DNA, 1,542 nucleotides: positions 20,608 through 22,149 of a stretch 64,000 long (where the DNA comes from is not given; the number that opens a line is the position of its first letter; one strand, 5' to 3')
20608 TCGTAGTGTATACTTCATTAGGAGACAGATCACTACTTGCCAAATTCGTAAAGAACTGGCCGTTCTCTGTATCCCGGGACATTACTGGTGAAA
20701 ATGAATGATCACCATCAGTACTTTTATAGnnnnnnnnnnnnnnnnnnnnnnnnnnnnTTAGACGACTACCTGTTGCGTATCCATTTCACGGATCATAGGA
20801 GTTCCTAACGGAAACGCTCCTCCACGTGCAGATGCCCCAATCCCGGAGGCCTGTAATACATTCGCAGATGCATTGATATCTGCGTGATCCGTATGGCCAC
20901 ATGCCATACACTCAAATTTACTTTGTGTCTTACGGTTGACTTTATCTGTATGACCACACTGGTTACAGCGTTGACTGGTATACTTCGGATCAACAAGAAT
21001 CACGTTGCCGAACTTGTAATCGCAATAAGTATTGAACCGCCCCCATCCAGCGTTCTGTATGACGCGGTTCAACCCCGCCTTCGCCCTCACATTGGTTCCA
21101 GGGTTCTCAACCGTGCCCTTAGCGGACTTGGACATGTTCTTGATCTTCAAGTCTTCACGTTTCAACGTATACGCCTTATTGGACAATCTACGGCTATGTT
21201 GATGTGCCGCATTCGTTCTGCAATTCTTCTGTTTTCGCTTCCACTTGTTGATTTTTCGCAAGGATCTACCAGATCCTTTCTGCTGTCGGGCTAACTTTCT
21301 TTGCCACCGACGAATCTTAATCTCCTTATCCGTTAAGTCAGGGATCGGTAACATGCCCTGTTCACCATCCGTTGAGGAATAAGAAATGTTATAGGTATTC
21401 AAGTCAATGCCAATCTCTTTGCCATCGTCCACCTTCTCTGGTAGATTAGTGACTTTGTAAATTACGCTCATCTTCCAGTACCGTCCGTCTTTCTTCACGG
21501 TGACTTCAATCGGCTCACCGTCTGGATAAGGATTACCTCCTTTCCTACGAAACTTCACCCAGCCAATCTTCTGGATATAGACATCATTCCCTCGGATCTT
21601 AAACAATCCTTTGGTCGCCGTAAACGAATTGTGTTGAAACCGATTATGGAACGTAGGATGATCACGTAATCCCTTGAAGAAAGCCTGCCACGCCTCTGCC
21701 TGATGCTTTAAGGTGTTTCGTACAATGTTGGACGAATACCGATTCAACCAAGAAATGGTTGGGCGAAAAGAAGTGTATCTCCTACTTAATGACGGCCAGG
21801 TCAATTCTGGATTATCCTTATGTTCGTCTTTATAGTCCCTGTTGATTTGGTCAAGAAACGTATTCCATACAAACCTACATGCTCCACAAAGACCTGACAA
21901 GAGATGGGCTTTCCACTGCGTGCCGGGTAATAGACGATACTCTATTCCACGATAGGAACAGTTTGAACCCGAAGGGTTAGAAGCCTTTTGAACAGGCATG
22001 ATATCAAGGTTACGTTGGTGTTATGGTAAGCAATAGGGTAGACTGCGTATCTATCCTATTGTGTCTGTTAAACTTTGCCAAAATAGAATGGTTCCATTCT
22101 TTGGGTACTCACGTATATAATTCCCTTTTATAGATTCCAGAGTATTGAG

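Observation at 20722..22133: Intact TnpB in an element with IS1595-type inverted repeats and an 8-bp target duplication, with no Y1 or serine recombinase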

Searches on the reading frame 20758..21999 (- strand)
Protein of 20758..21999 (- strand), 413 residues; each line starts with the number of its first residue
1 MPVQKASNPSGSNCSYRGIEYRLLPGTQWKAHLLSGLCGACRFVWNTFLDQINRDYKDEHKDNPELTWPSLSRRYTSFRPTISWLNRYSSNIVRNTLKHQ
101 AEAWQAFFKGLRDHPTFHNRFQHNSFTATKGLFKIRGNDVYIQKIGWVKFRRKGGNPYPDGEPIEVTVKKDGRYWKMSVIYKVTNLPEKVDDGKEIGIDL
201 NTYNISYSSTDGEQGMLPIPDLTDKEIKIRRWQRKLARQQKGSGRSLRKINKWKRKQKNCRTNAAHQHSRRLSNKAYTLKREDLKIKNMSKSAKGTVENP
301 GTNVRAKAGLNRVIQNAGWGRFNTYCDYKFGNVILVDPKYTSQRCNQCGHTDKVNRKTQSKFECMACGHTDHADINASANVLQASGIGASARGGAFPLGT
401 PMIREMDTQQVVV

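Call 3: search_protein_families(library=pfam, proteins=[window:20758-21999:-], max_evalue=0.01)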
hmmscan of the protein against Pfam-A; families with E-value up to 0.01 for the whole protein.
window:20758-21999:- (413 aa): 3 families
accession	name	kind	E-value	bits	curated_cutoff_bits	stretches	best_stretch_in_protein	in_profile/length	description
PF07282.18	Cas12f1-like_TNB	-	1.3e-15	57.7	26.3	1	319-381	1-60/60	Cas12f1-like, TNB domain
PF01385.25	OrfB_IS605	-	1.2e-11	45.3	30.5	1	179-292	2-119/120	Probable transposase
PF12323.14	HTH_OrfB_IS605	-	2.8e-06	27.2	21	1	17-61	4-47/47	Helix-turn-helix domain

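Call 10: find_homologous_proteins(query=window:20758-21999:-, max_evalue=1e-10)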
Query window:20758-21999:- (413 aa): 2373 proteins with E <= 1e-10 among 4260 candidates; the best 120 are listed.
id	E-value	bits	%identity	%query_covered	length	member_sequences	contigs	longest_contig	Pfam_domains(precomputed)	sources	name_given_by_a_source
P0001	2.0e-274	928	95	100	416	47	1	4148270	PF12323.15,PF01385.26,PF07282.19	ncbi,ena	-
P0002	1.3e-259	879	91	100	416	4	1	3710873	PF12323.15,PF01385.26,PF07282.19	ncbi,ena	-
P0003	4.3e-243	825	86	100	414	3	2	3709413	PF12323.15,PF01385.26,PF07282.19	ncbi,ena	-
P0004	8.3e-239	811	84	100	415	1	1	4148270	PF01385.26,PF07282.19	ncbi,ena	-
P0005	1.6e-231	787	81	100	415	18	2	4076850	PF01385.26,PF07282.19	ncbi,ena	-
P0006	3.7e-230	782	81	100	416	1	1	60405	PF01385.26,PF07282.19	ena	-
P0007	1.1e-222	758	79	100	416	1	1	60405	PF01385.26,PF07282.19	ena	-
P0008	7.8e-214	729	77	100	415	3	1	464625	PF01385.26,PF07282.19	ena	-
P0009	7.6e-213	725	76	100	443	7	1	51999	PF01385.26,PF07282.19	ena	-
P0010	2.0e-212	724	76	100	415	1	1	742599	PF01385.26,PF07282.19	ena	-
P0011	5.6e-209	713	75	100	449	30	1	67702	PF01385.26,PF07282.19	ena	-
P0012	2.5e-203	694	81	89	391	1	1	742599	PF01385.26,PF07282.19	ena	-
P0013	1.3e-200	685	72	100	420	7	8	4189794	PF01385.26,PF07282.19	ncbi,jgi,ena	-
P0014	1.5e-186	639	68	100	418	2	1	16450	PF12323.15,PF01385.26,PF07282.19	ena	-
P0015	6.1e-185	633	68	100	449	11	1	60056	PF12323.15,PF01385.26,PF07282.19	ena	-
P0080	2.7e-104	368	47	95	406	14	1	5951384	PF12323.15,PF01385.26,PF07282.19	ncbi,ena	-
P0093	6.7e-101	356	44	95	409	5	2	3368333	PF12323.15,PF01385.26,PF07282.19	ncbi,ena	-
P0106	2.2e-96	342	46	92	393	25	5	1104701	PF12323.15,PF01385.26,PF07282.19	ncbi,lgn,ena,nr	ncbi:MAG: transposase [Gammaproteobacteria bacterium]|nr:transposase [Gammaproteobacteria bacterium]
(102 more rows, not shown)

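Call 13: find_encoding_contigs(protein=P0001, flank=3000, max_places=6)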
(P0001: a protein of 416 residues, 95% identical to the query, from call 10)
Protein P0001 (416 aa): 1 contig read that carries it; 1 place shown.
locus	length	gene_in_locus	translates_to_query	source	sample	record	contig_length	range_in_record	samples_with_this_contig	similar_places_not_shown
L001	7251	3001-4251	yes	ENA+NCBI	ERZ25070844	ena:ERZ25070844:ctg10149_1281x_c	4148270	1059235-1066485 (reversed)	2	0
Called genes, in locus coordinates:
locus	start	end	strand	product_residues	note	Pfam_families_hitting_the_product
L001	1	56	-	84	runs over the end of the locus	-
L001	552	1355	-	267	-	PF03050:DDE_Tnp_IS66, PF13817:DDE_Tnp_IS66_C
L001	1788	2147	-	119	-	-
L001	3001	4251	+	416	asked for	PF12323:HTH_OrfB_IS605 (weak), PF01385:OrfB_IS605, PF07282:Cas12f1-like_TNB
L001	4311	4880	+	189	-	PF02632:BioY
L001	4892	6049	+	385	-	-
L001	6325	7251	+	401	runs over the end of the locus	PF13191:AAA_16, PF13401:AAA_22 (weak)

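Call 18: find_related_loci(query=A1, collection=genome_contigs, flank=2500)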
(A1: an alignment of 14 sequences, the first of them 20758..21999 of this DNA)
Query A1 (413 aa) in genome_contigs; peptide patterns used: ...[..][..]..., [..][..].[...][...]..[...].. (x = any residue, [..] = any of these).
580 stretches matched a pattern (row limit reached: there are more); 470 encode a relative of the query (tblastn E <= 1e-3); the best 80 are kept; 80 distinct loci.
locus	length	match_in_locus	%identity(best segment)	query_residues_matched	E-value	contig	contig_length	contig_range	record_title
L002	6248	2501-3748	91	1-413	0e+0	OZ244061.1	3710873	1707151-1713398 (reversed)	MAG: Rhodothermales bacterium isolate 21fda42b-fcae-4b59-93a0-87e05944a696 genome assembly, chromosome: 1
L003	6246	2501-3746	88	1-413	0e+0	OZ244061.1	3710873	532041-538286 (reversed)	MAG: Rhodothermales bacterium isolate 21fda42b-fcae-4b59-93a0-87e05944a696 genome assembly, chromosome: 1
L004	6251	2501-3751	77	1-413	0e+0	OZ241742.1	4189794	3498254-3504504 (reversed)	MAG: Rhodothermales bacterium isolate 6e813d85-8f61-4035-a4a2-b9e8d494f84d genome assembly, chromosome: 1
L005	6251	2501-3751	74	1-413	0e+0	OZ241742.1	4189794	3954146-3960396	MAG: Rhodothermales bacterium isolate 6e813d85-8f61-4035-a4a2-b9e8d494f84d genome assembly, chromosome: 1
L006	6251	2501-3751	74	1-413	0e+0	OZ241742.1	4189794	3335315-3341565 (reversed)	MAG: Rhodothermales bacterium isolate 6e813d85-8f61-4035-a4a2-b9e8d494f84d genome assembly, chromosome: 1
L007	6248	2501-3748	74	1-412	0e+0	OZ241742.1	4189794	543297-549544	MAG: Rhodothermales bacterium isolate 6e813d85-8f61-4035-a4a2-b9e8d494f84d genome assembly, chromosome: 1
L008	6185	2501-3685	77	16-407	0e+0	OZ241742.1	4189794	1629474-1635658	MAG: Rhodothermales bacterium isolate 6e813d85-8f61-4035-a4a2-b9e8d494f84d genome assembly, chromosome: 1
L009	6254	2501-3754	72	1-411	0e+0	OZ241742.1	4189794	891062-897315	MAG: Rhodothermales bacterium isolate 6e813d85-8f61-4035-a4a2-b9e8d494f84d genome assembly, chromosome: 1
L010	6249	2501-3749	87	1-413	0e+0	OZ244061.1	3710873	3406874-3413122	MAG: Rhodothermales bacterium isolate 21fda42b-fcae-4b59-93a0-87e05944a696 genome assembly, chromosome: 1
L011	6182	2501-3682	64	1-393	1e-171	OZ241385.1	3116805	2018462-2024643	MAG: Rhodothermales bacterium isolate ca287509-31ff-4378-acd2-cec91d6888d7 genome assembly, chromosome: 1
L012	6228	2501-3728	62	1-408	7e-166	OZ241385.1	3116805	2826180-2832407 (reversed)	MAG: Rhodothermales bacterium isolate ca287509-31ff-4378-acd2-cec91d6888d7 genome assembly, chromosome: 1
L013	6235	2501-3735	76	1-407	0e+0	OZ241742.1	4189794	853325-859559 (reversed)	MAG: Rhodothermales bacterium isolate 6e813d85-8f61-4035-a4a2-b9e8d494f84d genome assembly, chromosome: 1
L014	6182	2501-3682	61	1-393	6e-163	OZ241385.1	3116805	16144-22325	MAG: Rhodothermales bacterium isolate ca287509-31ff-4378-acd2-cec91d6888d7 genome assembly, chromosome: 1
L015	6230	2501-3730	60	2-407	4e-163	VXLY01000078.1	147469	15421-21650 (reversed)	MAG: Rhodothermaceae bacterium isolate SB0661_bin_24 NODE_130_length_147469_cov_95.706276, whole genome shotgun sequence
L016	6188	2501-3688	59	16-407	5e-157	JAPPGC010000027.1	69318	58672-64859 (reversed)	MAG: Bacteroidota bacterium isolate RHO1_bin_46 NODE_909_length_69318_cov_48.969479, whole genome shotgun sequence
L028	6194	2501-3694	50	15-408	1e-120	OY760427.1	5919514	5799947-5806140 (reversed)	MAG: Rhodothermales bacterium isolate 1504ddc0-b432-43e2-af37-a45191a88aeb genome assembly, chromosome: 1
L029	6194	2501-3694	50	15-408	4e-120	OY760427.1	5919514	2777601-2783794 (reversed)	MAG: Rhodothermales bacterium isolate 1504ddc0-b432-43e2-af37-a45191a88aeb genome assembly, chromosome: 1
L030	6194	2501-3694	50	15-408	1e-119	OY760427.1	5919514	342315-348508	MAG: Rhodothermales bacterium isolate 1504ddc0-b432-43e2-af37-a45191a88aeb genome assembly, chromosome: 1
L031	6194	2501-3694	50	15-408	1e-119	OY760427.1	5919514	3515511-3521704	MAG: Rhodothermales bacterium isolate 1504ddc0-b432-43e2-af37-a45191a88aeb genome assembly, chromosome: 1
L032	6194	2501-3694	49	15-408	1e-119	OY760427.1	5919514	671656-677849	MAG: Rhodothermales bacterium isolate 1504ddc0-b432-43e2-af37-a45191a88aeb genome assembly, chromosome: 1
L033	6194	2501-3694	50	15-408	3e-119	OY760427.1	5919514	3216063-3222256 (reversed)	MAG: Rhodothermales bacterium isolate 1504ddc0-b432-43e2-af37-a45191a88aeb genome assembly, chromosome: 1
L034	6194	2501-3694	50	15-408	3e-119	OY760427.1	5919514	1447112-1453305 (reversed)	MAG: Rhodothermales bacterium isolate 1504ddc0-b432-43e2-af37-a45191a88aeb genome assembly, chromosome: 1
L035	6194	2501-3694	50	15-408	2e-119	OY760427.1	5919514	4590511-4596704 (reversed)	MAG: Rhodothermales bacterium isolate 1504ddc0-b432-43e2-af37-a45191a88aeb genome assembly, chromosome: 1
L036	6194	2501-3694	50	15-408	2e-119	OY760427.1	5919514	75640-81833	MAG: Rhodothermales bacterium isolate 1504ddc0-b432-43e2-af37-a45191a88aeb genome assembly, chromosome: 1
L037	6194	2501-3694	50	15-408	6e-119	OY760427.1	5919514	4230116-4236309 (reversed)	MAG: Rhodothermales bacterium isolate 1504ddc0-b432-43e2-af37-a45191a88aeb genome assembly, chromosome: 1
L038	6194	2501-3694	50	15-408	5e-119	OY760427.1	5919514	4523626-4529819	MAG: Rhodothermales bacterium isolate 1504ddc0-b432-43e2-af37-a45191a88aeb genome assembly, chromosome: 1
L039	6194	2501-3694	49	15-408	2e-118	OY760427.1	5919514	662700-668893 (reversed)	MAG: Rhodothermales bacterium isolate 1504ddc0-b432-43e2-af37-a45191a88aeb genome assembly, chromosome: 1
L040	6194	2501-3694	50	15-408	3e-118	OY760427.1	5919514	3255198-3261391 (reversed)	MAG: Rhodothermales bacterium isolate 1504ddc0-b432-43e2-af37-a45191a88aeb genome assembly, chromosome: 1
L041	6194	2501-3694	49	15-408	5e-118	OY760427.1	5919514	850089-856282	MAG: Rhodothermales bacterium isolate 1504ddc0-b432-43e2-af37-a45191a88aeb genome assembly, chromosome: 1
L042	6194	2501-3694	49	15-408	2e-117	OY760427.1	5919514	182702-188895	MAG: Rhodothermales bacterium isolate 1504ddc0-b432-43e2-af37-a45191a88aeb genome assembly, chromosome: 1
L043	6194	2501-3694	50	15-408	1e-117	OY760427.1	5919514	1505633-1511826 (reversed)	MAG: Rhodothermales bacterium isolate 1504ddc0-b432-43e2-af37-a45191a88aeb genome assembly, chromosome: 1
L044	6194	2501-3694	49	15-408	1e-116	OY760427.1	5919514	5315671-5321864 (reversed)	MAG: Rhodothermales bacterium isolate 1504ddc0-b432-43e2-af37-a45191a88aeb genome assembly, chromosome: 1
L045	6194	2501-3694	49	15-408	5e-117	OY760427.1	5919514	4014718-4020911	MAG: Rhodothermales bacterium isolate 1504ddc0-b432-43e2-af37-a45191a88aeb genome assembly, chromosome: 1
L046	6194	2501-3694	49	15-408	7e-117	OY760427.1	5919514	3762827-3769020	MAG: Rhodothermales bacterium isolate 1504ddc0-b432-43e2-af37-a45191a88aeb genome assembly, chromosome: 1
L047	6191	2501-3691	49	15-408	1e-116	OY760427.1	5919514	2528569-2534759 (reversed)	MAG: Rhodothermales bacterium isolate 1504ddc0-b432-43e2-af37-a45191a88aeb genome assembly, chromosome: 1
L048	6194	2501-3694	49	15-408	2e-116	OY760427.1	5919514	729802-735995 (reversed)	MAG: Rhodothermales bacterium isolate 1504ddc0-b432-43e2-af37-a45191a88aeb genome assembly, chromosome: 1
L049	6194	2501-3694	49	15-408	1e-116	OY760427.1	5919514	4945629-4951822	MAG: Rhodothermales bacterium isolate 1504ddc0-b432-43e2-af37-a45191a88aeb genome assembly, chromosome: 1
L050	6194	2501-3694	48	15-408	1e-116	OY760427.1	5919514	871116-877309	MAG: Rhodothermales bacterium isolate 1504ddc0-b432-43e2-af37-a45191a88aeb genome assembly, chromosome: 1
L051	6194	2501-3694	49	15-408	3e-116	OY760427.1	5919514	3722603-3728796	MAG: Rhodothermales bacterium isolate 1504ddc0-b432-43e2-af37-a45191a88aeb genome assembly, chromosome: 1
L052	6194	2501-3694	49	15-408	6e-116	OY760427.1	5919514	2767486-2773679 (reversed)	MAG: Rhodothermales bacterium isolate 1504ddc0-b432-43e2-af37-a45191a88aeb genome assembly, chromosome: 1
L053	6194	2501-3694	48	15-408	8e-116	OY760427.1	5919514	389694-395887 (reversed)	MAG: Rhodothermales bacterium isolate 1504ddc0-b432-43e2-af37-a45191a88aeb genome assembly, chromosome: 1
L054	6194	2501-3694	48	15-408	1e-115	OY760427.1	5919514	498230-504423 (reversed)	MAG: Rhodothermales bacterium isolate 1504ddc0-b432-43e2-af37-a45191a88aeb genome assembly, chromosome: 1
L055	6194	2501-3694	49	15-408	1e-115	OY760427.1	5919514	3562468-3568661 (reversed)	MAG: Rhodothermales bacterium isolate 1504ddc0-b432-43e2-af37-a45191a88aeb genome assembly, chromosome: 1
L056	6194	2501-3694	48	15-408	3e-115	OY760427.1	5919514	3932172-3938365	MAG: Rhodothermales bacterium isolate 1504ddc0-b432-43e2-af37-a45191a88aeb genome assembly, chromosome: 1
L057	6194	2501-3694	48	15-408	5e-115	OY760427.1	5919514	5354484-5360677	MAG: Rhodothermales bacterium isolate 1504ddc0-b432-43e2-af37-a45191a88aeb genome assembly, chromosome: 1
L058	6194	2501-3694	49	15-408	4e-115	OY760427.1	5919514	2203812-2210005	MAG: Rhodothermales bacterium isolate 1504ddc0-b432-43e2-af37-a45191a88aeb genome assembly, chromosome: 1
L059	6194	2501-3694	48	15-408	9e-115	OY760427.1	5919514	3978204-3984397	MAG: Rhodothermales bacterium isolate 1504ddc0-b432-43e2-af37-a45191a88aeb genome assembly, chromosome: 1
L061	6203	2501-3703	48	15-411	7e-115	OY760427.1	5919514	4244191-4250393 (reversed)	MAG: Rhodothermales bacterium isolate 1504ddc0-b432-43e2-af37-a45191a88aeb genome assembly, chromosome: 1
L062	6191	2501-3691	49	15-407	8e-115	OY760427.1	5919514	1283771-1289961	MAG: Rhodothermales bacterium isolate 1504ddc0-b432-43e2-af37-a45191a88aeb genome assembly, chromosome: 1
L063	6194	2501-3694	49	15-408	7e-115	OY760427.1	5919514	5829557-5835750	MAG: Rhodothermales bacterium isolate 1504ddc0-b432-43e2-af37-a45191a88aeb genome assembly, chromosome: 1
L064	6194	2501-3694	48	15-408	2e-114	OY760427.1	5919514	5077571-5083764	MAG: Rhodothermales bacterium isolate 1504ddc0-b432-43e2-af37-a45191a88aeb genome assembly, chromosome: 1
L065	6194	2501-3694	48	15-408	2e-114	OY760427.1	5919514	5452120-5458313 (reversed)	MAG: Rhodothermales bacterium isolate 1504ddc0-b432-43e2-af37-a45191a88aeb genome assembly, chromosome: 1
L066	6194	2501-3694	48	15-408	3e-114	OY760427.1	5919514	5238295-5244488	MAG: Rhodothermales bacterium isolate 1504ddc0-b432-43e2-af37-a45191a88aeb genome assembly, chromosome: 1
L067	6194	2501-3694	49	15-408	6e-114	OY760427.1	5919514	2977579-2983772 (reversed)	MAG: Rhodothermales bacterium isolate 1504ddc0-b432-43e2-af37-a45191a88aeb genome assembly, chromosome: 1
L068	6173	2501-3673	49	15-401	9e-114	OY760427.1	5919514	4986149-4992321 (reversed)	MAG: Rhodothermales bacterium isolate 1504ddc0-b432-43e2-af37-a45191a88aeb genome assembly, chromosome: 1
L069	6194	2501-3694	48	15-408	8e-114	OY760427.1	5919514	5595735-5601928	MAG: Rhodothermales bacterium isolate 1504ddc0-b432-43e2-af37-a45191a88aeb genome assembly, chromosome: 1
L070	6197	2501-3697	48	15-408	2e-113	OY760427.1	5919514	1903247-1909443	MAG: Rhodothermales bacterium isolate 1504ddc0-b432-43e2-af37-a45191a88aeb genome assembly, chromosome: 1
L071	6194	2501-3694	48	15-408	2e-113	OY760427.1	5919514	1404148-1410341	MAG: Rhodothermales bacterium isolate 1504ddc0-b432-43e2-af37-a45191a88aeb genome assembly, chromosome: 1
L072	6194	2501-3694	48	15-408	5e-113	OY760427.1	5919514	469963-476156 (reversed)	MAG: Rhodothermales bacterium isolate 1504ddc0-b432-43e2-af37-a45191a88aeb genome assembly, chromosome: 1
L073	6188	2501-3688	48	15-408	6e-113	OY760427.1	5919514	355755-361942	MAG: Rhodothermales bacterium isolate 1504ddc0-b432-43e2-af37-a45191a88aeb genome assembly, chromosome: 1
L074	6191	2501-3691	48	15-408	1e-112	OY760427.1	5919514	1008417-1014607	MAG: Rhodothermales bacterium isolate 1504ddc0-b432-43e2-af37-a45191a88aeb genome assembly, chromosome: 1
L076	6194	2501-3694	48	15-408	6e-113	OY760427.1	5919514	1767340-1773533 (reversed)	MAG: Rhodothermales bacterium isolate 1504ddc0-b432-43e2-af37-a45191a88aeb genome assembly, chromosome: 1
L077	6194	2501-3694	46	15-408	3e-112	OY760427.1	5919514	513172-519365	MAG: Rhodothermales bacterium isolate 1504ddc0-b432-43e2-af37-a45191a88aeb genome assembly, chromosome: 1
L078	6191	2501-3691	48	15-408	1e-111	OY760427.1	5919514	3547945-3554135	MAG: Rhodothermales bacterium isolate 1504ddc0-b432-43e2-af37-a45191a88aeb genome assembly, chromosome: 1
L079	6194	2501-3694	48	15-408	9e-112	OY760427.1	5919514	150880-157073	MAG: Rhodothermales bacterium isolate 1504ddc0-b432-43e2-af37-a45191a88aeb genome assembly, chromosome: 1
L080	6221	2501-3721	46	1-408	3e-110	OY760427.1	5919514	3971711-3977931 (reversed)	MAG: Rhodothermales bacterium isolate 1504ddc0-b432-43e2-af37-a45191a88aeb genome assembly, chromosome: 1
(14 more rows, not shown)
